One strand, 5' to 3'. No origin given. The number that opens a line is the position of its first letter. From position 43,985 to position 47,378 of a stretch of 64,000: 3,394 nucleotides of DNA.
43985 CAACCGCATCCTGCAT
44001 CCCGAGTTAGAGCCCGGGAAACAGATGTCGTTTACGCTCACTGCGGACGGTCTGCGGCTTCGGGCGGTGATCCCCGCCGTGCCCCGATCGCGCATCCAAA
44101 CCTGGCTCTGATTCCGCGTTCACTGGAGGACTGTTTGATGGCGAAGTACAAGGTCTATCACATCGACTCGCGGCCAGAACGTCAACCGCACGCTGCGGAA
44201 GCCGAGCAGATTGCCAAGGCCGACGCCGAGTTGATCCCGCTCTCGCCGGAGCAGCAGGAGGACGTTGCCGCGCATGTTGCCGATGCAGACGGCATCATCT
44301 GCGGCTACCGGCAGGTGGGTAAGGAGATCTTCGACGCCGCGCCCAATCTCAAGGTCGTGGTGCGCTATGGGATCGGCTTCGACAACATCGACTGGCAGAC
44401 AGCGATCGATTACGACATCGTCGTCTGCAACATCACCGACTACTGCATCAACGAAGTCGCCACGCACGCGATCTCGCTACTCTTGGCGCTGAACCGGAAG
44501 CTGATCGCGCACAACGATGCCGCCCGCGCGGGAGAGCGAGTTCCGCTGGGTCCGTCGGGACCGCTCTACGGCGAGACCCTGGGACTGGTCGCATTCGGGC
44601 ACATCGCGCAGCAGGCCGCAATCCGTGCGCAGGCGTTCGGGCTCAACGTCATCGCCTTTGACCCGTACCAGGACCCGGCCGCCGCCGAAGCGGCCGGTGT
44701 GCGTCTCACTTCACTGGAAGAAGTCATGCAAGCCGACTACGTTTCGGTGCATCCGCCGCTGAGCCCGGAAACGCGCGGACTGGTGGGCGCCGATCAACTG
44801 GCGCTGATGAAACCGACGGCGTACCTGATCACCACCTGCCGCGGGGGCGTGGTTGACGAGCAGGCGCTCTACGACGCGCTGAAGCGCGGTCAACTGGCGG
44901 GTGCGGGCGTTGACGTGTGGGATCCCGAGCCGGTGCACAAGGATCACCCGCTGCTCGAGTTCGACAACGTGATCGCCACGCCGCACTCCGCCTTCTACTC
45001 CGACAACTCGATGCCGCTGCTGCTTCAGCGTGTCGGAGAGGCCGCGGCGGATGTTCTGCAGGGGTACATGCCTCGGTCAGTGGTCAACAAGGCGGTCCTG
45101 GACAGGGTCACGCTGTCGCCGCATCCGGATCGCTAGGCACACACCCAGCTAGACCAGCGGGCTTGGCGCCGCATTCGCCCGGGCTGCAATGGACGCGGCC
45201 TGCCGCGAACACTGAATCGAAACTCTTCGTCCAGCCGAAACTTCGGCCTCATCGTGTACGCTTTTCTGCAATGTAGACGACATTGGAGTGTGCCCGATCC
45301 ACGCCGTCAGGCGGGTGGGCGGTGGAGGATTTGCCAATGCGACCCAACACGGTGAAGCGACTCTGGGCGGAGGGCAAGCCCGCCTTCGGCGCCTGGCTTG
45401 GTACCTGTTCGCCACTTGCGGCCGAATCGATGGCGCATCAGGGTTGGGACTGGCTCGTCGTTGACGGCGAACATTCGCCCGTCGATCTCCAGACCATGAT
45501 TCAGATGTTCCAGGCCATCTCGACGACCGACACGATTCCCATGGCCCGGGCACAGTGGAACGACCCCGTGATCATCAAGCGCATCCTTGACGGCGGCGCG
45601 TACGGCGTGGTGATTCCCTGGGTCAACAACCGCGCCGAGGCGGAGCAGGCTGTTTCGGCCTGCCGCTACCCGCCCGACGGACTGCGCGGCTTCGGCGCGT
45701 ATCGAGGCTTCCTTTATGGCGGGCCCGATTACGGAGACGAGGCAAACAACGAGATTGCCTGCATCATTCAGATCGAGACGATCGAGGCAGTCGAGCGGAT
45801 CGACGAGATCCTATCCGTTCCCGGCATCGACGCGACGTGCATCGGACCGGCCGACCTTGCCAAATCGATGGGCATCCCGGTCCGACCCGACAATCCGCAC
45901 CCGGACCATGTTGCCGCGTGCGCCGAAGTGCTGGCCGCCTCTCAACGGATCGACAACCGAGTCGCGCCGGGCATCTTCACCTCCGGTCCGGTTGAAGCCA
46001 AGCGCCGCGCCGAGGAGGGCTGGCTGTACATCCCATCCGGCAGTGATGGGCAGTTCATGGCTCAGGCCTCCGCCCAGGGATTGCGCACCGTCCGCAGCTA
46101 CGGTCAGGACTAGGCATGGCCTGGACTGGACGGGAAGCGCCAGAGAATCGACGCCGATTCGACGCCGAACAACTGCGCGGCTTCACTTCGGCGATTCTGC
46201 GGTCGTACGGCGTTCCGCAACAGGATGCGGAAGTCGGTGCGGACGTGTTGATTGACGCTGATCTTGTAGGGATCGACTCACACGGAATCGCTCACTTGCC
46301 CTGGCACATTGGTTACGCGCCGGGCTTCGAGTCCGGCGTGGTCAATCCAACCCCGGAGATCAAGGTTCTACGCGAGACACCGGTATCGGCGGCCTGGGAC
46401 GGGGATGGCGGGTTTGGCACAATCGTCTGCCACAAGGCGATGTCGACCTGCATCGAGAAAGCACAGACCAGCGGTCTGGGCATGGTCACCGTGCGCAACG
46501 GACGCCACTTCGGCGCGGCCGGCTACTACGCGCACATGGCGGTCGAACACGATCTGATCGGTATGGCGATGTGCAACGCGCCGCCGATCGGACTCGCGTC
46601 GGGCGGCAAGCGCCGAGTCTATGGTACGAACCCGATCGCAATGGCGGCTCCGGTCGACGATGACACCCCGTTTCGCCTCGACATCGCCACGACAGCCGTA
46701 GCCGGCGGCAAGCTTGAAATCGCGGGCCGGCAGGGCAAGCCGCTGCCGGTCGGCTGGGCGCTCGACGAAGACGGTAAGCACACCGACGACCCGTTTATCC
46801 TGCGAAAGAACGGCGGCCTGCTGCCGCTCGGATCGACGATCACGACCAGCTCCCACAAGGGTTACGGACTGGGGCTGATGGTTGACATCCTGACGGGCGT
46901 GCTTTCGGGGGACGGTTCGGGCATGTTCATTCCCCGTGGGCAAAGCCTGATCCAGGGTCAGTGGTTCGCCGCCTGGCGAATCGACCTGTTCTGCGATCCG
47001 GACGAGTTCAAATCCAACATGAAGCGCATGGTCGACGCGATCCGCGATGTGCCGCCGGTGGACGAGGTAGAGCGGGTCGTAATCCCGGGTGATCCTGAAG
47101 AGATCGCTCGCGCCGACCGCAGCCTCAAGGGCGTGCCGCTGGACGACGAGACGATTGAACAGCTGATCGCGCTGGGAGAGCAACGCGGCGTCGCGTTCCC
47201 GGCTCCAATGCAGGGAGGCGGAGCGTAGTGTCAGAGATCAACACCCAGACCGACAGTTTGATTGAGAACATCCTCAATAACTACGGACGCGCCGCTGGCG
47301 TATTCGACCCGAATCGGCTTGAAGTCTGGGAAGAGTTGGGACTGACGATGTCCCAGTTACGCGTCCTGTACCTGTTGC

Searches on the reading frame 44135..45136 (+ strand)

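Call 8: search_protein_families(library=pfam, proteins=[window:44135-45136:+], max_evalue=0.001)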
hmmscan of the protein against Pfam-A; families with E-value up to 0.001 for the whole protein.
window:44135-45136:+ (333 aa): 2 families
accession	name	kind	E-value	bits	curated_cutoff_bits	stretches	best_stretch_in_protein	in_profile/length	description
PF02826.25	2-Hacid_dh_C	-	5.6e-55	185.9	25.1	1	113-286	1-178/178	D-isomer specific 2-hydroxyacid dehydrogenase, NAD binding domain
PF00389.36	2-Hacid_dh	-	1.1e-19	70.9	24.6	1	26-318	14-134/134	D-isomer specific 2-hydroxyacid dehydrogenase, catalytic domain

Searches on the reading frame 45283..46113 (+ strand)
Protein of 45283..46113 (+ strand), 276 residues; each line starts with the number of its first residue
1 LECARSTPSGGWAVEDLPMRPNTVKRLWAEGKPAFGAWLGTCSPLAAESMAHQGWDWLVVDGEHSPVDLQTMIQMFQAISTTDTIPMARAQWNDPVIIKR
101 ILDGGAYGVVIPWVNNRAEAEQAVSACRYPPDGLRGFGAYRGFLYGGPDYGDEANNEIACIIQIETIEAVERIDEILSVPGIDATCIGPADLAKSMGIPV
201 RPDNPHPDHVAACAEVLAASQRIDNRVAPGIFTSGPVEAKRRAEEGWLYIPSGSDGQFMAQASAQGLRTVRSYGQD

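Call 8: search_protein_families(library=pfam, proteins=[window:45283-46113:+], max_evalue=0.001)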
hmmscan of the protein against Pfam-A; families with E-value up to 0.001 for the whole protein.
window:45283-46113:+ (276 aa): 1 family
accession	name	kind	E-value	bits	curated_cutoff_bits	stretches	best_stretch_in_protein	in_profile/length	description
PF03328.21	HpcH_HpaI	-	8.1e-36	123.8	25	1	36-260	3-219/221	HpcH/HpaI aldolase/citrate lyase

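Call 67: search_protein_families(library=ncbifam, proteins=[window:45283-46113:+], max_evalue=1e-10)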
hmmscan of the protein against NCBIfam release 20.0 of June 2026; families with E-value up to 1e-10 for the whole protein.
window:45283-46113:+ (276 aa): 4 families
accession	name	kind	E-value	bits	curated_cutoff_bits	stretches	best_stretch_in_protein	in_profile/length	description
TIGR02311.1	HpaI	equivalog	9.5e-59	198.8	368.8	1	22-265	1-243/249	4-hydroxy-2-oxoheptanedioate aldolase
NF007849.0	PRK10558.1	equivalog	8.9e-56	189.1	393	1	19-263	5-247/256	2-dehydro-3-deoxyglucarate aldolase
TIGR03239.1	GarL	equivalog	9.1e-54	182.6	406.75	1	29-264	8-241/249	2-dehydro-3-deoxyglucarate aldolase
NF007521.0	PRK10128.1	equivalog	4.1e-39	134.7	441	1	22-270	7-254/267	2-keto-3-deoxy-L-rhamnonate aldolase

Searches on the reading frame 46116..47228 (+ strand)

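Call 47: search_protein_families(library=pfam, proteins=[window:46116-47228:+], max_evalue=0.1)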
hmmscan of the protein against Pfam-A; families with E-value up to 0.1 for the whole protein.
window:46116-47228:+ (370 aa): 1 family
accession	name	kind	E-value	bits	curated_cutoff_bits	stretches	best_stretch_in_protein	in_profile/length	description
PF02615.19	Ldh_2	-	8.5e-114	380.6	38.8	1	16-350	2-332/333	Malate/L-lactate dehydrogenase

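Call 67: search_protein_families(library=ncbifam, proteins=[window:46116-47228:+], max_evalue=1e-10)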
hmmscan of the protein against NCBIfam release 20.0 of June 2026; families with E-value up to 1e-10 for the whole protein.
window:46116-47228:+ (370 aa): 5 families
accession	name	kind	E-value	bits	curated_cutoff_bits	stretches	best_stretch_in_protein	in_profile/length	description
NF040650.1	sulfolac_dhydr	equivalog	2.4e-74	250.6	500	1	18-359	6-335/339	L-sulfolactate dehydrogenase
NF007504.0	PRK10098.1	equivalog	9.1e-65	218.7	336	1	11-358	3-345/360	malate/lactate/ureidoglycolate dehydrogenase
NF011599.0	PRK15025.1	equivalog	2e-57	194.9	356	1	17-351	5-332/349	ureidoglycolate dehydrogenase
TIGR03175.1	AllD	equivalog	4.2e-54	184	496.2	1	19-351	7-332/349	ureidoglycolate dehydrogenase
NF009750.0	PRK13260.1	equivalog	6.9e-43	147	316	1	17-352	5-331/332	3-dehydro-L-gulonate 2-dehydrogenase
